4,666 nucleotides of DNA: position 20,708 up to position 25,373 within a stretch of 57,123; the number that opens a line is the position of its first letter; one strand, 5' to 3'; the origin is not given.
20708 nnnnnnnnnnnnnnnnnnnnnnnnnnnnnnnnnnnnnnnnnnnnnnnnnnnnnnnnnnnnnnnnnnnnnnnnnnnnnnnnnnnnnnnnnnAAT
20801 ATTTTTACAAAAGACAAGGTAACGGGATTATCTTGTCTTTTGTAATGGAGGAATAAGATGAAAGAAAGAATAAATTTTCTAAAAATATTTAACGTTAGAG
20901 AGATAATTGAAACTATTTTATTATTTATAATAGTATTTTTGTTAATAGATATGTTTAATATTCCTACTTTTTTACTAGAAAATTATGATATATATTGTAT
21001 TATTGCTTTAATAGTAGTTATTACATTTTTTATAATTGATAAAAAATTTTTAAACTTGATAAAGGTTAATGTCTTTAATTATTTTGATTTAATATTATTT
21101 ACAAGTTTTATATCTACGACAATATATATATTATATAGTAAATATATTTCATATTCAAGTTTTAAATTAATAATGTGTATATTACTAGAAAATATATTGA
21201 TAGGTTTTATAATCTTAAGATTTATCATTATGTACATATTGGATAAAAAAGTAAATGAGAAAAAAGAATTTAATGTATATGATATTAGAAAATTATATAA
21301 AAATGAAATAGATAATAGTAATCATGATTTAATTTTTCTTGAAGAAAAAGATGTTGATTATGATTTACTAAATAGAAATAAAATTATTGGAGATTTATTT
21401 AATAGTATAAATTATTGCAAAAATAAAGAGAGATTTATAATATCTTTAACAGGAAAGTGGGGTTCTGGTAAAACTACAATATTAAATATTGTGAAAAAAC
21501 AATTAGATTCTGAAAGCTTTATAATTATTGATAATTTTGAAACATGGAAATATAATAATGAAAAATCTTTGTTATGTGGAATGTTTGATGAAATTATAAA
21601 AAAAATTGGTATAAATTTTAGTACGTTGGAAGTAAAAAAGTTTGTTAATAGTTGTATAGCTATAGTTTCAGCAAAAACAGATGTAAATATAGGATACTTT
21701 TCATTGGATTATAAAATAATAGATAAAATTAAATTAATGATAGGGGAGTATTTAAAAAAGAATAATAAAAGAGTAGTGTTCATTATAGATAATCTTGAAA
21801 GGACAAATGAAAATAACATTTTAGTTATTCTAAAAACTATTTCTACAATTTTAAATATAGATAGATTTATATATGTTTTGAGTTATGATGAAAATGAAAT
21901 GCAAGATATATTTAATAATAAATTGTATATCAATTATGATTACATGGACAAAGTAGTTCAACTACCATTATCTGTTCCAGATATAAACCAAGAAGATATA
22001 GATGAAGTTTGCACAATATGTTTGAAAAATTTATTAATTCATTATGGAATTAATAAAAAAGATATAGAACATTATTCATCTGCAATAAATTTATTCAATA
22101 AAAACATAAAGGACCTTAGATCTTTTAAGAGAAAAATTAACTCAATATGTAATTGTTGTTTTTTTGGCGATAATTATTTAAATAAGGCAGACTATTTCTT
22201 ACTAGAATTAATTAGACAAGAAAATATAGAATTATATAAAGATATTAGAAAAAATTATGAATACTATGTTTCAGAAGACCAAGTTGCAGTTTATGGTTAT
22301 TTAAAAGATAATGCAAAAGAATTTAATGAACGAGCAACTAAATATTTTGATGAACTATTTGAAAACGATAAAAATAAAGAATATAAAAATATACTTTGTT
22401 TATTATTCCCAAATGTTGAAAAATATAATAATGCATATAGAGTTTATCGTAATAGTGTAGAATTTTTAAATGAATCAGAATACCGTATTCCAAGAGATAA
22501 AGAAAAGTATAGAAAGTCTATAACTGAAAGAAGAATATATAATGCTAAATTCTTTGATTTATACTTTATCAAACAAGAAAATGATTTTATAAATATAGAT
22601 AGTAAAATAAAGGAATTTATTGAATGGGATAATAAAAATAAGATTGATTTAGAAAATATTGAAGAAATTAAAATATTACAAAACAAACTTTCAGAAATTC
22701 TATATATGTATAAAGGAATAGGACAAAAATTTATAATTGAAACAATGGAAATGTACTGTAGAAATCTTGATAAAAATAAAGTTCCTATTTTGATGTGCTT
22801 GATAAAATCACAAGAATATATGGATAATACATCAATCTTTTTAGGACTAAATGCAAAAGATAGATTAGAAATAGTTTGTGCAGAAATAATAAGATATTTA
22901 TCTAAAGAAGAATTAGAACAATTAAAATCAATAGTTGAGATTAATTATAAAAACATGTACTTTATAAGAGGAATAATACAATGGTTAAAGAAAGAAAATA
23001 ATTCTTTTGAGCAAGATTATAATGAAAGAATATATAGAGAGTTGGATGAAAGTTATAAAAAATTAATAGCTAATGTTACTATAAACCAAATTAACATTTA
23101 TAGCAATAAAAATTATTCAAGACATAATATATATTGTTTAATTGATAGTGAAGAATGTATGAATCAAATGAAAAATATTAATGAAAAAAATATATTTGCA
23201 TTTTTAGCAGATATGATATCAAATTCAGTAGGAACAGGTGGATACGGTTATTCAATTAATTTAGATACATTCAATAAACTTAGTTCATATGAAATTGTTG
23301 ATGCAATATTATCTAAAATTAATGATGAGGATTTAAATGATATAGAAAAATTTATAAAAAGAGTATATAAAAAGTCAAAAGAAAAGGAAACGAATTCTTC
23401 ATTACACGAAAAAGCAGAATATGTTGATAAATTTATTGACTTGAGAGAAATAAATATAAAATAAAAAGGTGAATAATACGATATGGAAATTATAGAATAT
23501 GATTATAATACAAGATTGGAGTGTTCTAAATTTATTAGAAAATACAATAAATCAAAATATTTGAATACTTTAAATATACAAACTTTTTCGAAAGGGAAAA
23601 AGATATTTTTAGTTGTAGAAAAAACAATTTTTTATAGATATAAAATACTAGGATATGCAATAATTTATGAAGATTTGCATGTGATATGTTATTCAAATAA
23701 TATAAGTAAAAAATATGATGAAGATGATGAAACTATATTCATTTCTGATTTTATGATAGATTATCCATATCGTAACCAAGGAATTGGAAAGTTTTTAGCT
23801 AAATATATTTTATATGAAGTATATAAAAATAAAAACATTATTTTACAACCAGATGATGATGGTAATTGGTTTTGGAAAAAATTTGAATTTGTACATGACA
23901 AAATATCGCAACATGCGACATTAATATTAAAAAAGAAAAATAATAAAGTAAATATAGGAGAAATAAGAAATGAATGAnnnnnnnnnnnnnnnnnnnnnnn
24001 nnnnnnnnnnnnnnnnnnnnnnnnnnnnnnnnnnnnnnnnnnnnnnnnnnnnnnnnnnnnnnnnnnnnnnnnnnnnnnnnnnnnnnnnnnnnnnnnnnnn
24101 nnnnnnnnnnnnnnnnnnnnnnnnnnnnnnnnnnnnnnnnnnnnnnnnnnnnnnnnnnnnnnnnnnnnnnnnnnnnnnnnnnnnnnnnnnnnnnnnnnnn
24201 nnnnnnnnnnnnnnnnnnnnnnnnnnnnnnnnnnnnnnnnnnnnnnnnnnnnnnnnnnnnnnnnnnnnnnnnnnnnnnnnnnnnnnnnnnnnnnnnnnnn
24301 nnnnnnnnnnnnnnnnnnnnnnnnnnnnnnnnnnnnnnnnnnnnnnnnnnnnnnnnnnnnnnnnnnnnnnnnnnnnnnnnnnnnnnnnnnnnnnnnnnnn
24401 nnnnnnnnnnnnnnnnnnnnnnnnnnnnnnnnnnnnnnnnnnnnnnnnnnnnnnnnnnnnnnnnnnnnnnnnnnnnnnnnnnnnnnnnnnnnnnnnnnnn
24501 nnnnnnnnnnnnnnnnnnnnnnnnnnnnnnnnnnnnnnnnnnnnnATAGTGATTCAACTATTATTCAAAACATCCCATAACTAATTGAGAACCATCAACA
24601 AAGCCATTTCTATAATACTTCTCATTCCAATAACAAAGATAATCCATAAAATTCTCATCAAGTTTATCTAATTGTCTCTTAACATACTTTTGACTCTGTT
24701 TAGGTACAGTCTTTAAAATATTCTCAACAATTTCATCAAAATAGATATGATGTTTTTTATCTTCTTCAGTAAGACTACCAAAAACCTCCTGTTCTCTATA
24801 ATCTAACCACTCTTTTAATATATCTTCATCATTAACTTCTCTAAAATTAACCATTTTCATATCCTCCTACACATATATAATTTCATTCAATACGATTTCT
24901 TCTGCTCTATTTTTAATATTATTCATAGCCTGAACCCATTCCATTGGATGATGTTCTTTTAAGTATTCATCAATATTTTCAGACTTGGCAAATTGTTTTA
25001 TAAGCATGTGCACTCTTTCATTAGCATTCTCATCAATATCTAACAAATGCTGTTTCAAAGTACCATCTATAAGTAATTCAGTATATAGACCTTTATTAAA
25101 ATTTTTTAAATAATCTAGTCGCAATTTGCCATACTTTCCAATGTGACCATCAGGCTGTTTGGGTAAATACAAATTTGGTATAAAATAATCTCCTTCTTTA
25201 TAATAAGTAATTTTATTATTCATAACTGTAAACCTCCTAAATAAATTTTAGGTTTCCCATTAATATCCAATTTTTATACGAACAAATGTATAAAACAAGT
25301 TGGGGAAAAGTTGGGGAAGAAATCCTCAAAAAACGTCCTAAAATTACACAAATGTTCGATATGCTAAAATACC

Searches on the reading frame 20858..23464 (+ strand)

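Call 14: search_protein_families(library=pfam, proteins=[window:20858-23464:+], max_evalue=0.001)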
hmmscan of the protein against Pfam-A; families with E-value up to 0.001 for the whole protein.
window:20858-23464:+ (868 aa): 2 families
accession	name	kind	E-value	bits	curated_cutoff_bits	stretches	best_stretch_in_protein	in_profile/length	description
PF07693.20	KAP_NTPase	-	6.8e-39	134.3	20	1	173-430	1-286/293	KAP family P-loop domain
PF13401.12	AAA_22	-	8.9e-05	23.3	27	1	192-333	5-109/130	AAA domain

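Call 57: search_protein_families(library=padloc, proteins=[window:20858-23464:+], max_evalue=0.01)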
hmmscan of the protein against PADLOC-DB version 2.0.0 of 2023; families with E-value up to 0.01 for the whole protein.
window:20858-23464:+ (868 aa): 4 families
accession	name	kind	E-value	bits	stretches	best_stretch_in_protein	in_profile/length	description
PDLC02361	PifA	-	4e-26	89.8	2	284-598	162-465/720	PifA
PDLC02210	QatA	-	5.9e-13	46.2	2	286-404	185-305/593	-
PDLC04959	PDC-S20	-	7.9e-09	33.6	1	162-255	12-102/464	-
PDLC02209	QatA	-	2.4e-06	24.5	1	160-234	2-75/646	-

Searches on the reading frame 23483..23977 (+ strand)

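Call 57: search_protein_families(library=padloc, proteins=[window:23483-23977:+], max_evalue=0.01)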
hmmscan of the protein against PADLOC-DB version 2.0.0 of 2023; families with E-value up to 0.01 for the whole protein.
window:23483-23977:+ (164 aa): 0 families

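Call 78: search_protein_families(library=pfam, proteins=[window:23483-23977:+], max_evalue=0.001)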
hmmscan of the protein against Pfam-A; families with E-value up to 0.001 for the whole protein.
window:23483-23977:+ (164 aa): 2 families
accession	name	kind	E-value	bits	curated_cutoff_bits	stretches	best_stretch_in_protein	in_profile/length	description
PF00583.31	Acetyltransf_1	-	1.9e-05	25.4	20.7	1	31-119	24-93/116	Acetyltransferase (GNAT) family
PF13508.13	Acetyltransf_7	-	0.00031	21.5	27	1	57-137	16-83/84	Acetyltransferase (GNAT) domain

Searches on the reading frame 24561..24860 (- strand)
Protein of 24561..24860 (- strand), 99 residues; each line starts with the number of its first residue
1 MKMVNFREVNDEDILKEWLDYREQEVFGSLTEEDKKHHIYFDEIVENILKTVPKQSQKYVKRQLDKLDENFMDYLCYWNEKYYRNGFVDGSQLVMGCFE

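Call 57: search_protein_families(library=padloc, proteins=[window:24561-24860:-], max_evalue=0.01)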
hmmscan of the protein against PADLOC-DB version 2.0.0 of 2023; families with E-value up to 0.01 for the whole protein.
window:24561-24860:- (99 aa): 1 family
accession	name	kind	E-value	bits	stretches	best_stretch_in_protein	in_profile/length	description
PDLC04084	SIR2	-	0.00094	16.5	1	3-69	338-407/414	-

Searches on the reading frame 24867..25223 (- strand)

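Call 57: search_protein_families(library=padloc, proteins=[window:24867-25223:-], max_evalue=0.01)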
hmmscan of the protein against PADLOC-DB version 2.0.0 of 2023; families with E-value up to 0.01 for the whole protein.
window:24867-25223:- (118 aa): 0 families

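Call 78: search_protein_families(library=pfam, proteins=[window:24867-25223:-], max_evalue=0.001)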
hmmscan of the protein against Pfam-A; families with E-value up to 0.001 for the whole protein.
window:24867-25223:- (118 aa): 1 family
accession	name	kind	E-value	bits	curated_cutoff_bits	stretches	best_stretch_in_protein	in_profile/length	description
PF14198.11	TnpV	-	2e-42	144.1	27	1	6-116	1-111/111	Transposon-encoded protein TnpV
